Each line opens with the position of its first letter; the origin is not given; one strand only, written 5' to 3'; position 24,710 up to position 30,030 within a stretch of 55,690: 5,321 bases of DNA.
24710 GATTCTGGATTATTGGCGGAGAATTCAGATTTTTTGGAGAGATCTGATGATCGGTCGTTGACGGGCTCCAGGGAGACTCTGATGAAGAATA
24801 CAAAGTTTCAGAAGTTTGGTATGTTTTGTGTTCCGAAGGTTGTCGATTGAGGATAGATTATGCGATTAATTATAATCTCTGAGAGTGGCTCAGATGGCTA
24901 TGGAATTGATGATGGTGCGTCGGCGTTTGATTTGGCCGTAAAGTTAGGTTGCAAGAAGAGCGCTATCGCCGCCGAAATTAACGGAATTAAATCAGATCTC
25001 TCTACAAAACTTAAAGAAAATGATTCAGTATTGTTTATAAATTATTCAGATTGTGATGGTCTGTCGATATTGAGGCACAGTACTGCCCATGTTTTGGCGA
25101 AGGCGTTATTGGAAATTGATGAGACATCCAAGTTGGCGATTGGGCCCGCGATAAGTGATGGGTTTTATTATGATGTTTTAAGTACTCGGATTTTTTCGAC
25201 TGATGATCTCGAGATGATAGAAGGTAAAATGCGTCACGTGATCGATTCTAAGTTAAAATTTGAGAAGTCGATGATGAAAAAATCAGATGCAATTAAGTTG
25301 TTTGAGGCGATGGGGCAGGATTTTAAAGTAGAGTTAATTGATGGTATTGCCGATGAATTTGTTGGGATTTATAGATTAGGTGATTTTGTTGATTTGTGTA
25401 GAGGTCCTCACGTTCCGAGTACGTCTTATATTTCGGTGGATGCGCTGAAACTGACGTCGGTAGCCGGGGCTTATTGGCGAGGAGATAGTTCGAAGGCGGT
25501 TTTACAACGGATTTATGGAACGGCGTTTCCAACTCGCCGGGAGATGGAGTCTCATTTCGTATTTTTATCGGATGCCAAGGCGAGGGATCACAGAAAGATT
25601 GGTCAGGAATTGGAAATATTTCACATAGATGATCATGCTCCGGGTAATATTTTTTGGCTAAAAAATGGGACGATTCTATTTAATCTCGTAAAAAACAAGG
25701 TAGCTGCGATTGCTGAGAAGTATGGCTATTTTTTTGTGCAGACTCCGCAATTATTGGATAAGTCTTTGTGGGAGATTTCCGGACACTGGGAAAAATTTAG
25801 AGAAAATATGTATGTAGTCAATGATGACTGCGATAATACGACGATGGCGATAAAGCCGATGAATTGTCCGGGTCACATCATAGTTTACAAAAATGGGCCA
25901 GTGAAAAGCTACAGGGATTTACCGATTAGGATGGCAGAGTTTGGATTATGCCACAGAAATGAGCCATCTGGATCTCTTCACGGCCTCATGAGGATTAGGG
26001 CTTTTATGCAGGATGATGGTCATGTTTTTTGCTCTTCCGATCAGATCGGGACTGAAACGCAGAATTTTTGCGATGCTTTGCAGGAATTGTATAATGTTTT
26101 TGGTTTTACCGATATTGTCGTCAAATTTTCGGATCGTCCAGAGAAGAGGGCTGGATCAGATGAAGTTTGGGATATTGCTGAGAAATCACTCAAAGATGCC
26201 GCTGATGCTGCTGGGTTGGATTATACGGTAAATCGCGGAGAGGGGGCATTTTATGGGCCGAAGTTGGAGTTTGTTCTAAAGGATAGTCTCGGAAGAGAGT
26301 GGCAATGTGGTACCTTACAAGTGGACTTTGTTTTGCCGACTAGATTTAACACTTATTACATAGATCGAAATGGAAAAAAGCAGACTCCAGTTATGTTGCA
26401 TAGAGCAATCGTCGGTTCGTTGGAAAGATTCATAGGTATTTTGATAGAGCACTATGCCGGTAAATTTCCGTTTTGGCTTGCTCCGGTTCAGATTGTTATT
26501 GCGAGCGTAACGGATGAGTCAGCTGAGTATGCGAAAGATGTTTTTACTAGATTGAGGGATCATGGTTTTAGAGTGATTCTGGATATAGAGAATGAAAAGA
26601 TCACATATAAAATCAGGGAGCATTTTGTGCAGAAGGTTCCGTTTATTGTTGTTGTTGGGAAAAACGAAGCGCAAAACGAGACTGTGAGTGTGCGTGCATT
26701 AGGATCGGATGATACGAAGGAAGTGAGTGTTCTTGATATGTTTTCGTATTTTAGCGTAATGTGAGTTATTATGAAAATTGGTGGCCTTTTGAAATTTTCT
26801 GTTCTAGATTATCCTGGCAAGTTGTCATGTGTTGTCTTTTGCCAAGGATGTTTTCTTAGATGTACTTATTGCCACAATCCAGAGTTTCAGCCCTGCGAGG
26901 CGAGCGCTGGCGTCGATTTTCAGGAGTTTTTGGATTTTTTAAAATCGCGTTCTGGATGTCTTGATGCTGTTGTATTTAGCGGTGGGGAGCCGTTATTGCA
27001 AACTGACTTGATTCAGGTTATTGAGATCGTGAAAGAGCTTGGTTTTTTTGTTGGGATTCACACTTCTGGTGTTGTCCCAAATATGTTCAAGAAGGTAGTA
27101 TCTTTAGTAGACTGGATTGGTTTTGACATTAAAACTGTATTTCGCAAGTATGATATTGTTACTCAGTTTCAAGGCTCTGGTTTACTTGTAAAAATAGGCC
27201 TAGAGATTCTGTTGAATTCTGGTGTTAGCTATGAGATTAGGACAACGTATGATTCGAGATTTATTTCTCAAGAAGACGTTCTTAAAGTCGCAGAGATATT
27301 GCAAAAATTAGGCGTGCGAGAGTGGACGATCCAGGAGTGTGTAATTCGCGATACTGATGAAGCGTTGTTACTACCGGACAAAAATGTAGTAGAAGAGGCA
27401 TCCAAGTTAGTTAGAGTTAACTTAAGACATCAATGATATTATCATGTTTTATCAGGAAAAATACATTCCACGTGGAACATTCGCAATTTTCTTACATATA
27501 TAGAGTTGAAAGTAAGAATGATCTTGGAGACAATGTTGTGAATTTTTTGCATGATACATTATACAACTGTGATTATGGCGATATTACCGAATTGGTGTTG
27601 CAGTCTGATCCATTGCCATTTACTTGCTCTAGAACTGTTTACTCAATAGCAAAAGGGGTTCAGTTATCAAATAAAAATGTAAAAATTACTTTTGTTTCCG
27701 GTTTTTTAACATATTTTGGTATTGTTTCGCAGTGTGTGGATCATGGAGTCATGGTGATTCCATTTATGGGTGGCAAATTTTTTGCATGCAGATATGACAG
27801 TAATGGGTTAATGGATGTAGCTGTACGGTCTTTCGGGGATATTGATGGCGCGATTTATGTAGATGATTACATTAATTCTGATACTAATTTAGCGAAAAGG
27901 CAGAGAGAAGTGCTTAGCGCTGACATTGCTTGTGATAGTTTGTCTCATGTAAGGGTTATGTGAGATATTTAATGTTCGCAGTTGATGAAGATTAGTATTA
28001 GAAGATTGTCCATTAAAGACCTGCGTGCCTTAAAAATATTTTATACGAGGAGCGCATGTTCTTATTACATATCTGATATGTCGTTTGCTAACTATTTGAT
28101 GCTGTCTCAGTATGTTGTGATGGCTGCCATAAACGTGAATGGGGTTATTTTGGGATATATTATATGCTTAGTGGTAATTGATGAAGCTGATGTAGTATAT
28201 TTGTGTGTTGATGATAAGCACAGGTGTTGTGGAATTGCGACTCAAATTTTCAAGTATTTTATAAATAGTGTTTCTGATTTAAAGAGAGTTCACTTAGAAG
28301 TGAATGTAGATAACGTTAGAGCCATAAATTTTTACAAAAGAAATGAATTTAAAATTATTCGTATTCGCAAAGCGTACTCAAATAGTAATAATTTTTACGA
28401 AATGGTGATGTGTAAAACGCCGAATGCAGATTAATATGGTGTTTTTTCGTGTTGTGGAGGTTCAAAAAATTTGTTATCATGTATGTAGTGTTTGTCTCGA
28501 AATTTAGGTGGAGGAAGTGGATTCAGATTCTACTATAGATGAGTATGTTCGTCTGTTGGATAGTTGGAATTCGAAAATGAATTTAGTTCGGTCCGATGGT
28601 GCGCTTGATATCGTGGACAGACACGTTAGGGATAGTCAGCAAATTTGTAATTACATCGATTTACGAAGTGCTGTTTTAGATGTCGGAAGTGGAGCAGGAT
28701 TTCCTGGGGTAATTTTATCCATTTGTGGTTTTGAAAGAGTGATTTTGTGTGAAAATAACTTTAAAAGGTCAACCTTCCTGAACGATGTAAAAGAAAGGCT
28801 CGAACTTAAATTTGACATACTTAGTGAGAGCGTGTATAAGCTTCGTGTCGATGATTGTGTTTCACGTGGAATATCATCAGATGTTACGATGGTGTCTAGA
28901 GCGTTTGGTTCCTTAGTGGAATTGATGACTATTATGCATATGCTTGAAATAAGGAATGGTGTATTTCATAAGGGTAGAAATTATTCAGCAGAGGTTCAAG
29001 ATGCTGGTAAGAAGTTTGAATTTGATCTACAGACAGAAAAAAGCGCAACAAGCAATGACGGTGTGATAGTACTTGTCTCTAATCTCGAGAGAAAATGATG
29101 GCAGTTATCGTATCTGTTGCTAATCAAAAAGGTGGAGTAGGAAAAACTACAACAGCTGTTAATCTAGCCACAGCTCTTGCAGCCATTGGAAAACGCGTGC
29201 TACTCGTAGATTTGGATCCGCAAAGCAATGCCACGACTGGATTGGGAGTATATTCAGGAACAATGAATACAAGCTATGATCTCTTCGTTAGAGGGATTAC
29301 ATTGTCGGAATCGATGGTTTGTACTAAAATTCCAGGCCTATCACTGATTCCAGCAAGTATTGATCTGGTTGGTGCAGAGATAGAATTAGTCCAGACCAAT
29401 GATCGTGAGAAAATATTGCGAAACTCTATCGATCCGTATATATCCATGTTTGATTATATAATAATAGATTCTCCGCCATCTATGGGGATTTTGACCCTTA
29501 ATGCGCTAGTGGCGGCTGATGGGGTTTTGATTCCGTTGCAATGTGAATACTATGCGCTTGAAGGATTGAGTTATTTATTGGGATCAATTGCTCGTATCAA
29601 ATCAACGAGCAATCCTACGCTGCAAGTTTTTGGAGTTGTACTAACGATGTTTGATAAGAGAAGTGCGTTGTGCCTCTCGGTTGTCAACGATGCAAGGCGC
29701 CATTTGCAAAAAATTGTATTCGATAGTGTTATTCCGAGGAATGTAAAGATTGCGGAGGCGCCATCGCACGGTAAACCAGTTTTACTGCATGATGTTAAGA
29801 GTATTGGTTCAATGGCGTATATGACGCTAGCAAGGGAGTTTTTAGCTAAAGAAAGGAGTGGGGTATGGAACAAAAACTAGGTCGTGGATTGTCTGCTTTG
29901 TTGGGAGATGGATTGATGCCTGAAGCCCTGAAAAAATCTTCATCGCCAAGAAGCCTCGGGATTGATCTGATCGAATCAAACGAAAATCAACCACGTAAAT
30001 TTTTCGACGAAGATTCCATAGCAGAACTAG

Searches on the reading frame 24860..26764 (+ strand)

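Call 47: search_protein_families(library=pfam, proteins=[window:24860-26764:+], max_evalue=0.00001)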
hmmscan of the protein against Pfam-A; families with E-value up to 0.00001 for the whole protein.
window:24860-26764:+ (634 aa): 3 families
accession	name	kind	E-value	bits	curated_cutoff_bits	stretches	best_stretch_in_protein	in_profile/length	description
PF00587.30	tRNA-synt_2b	-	3.3e-45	154.8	29.3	1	320-532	3-179/179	tRNA synthetase class II core domain (G, H, P, S and T)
PF03129.25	HGTP_anticodon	-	7.7e-19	68.1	21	1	544-631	1-91/94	Anticodon binding domain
PF07973.19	tRNA_SAD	-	6.9e-13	48.8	24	1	168-219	1-44/44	Threonyl and Alanyl tRNA synthetase second additional domain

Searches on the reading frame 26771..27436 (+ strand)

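Call 47: search_protein_families(library=pfam, proteins=[window:26771-27436:+], max_evalue=0.00001)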
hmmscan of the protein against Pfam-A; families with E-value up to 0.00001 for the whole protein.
window:26771-27436:+ (221 aa): 2 families
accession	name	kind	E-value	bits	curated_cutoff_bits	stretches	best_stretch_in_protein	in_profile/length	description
PF04055.27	Radical_SAM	-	3e-17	63.7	29.5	1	22-186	2-145/166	Radical SAM superfamily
PF13353.11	Fer4_12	-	1.6e-09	38.6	22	1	19-92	7-82/137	4Fe-4S single cluster domain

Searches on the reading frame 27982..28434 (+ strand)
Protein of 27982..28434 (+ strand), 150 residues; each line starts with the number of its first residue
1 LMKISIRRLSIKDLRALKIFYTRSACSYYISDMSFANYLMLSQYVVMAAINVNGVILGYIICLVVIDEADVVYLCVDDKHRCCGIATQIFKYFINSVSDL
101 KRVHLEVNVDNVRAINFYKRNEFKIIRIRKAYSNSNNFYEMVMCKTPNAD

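Call 48: search_protein_families(library=pfam, proteins=[window:27982-28434:+], max_evalue=0.00001)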
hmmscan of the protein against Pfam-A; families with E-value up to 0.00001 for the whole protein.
window:27982-28434:+ (150 aa): 3 families
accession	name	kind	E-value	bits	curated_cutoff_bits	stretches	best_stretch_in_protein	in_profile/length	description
PF00583.31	Acetyltransf_1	-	2.4e-10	41.1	20.7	1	44-121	35-114/116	Acetyltransferase (GNAT) family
PF13508.13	Acetyltransf_7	-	1.9e-09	38.2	27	1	50-124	10-83/84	Acetyltransferase (GNAT) domain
PF13673.13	Acetyltransf_10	-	5.8e-08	33.2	23.6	1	28-128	15-111/128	Acetyltransferase (GNAT) domain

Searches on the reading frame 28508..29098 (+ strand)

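Call 48: search_protein_families(library=pfam, proteins=[window:28508-29098:+], max_evalue=0.00001)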
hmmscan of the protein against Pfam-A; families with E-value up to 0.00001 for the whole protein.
window:28508-29098:+ (196 aa): 1 family
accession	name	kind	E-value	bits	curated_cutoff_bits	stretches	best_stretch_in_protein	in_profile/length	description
PF02527.21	GidB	-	4.2e-32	111.4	27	1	9-179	4-172/184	rRNA small subunit methyltransferase G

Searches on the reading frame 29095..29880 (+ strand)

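Call 48: search_protein_families(library=pfam, proteins=[window:29095-29880:+], max_evalue=0.00001)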
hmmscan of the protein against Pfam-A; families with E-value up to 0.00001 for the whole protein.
window:29095-29880:+ (261 aa): 7 families
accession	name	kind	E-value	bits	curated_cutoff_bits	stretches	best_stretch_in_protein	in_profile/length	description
PF13614.12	AAA_31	-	2.1e-60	204.1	27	1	5-178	3-177/177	AAA domain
PF01656.29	CbiA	-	3.5e-29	101.7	25.4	1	7-229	2-125/125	CobQ/CobB/MinD/ParA nucleotide binding domain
PF09140.17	MipZ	-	6e-13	49.1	20.7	1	5-157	2-138/262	ATPase MipZ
PF06564.18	CBP_BcsQ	-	2.4e-10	40.8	21.3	1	6-247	4-231/234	Cellulose biosynthesis protein BcsQ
PF10609.15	ParA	-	3.3e-10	40.3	27.1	1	4-41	4-41/246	NUBPL iron-transfer P-loop NTPase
PF00142.24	Fer4_NifH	-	1.6e-08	34.8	25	1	12-48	8-44/271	4Fe-4S iron sulfur cluster binding proteins, NifH/frxC family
PF02374.21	ArsA_ATPase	-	9.2e-07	28.8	24.3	1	12-45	9-42/305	Anion-transporting ATPase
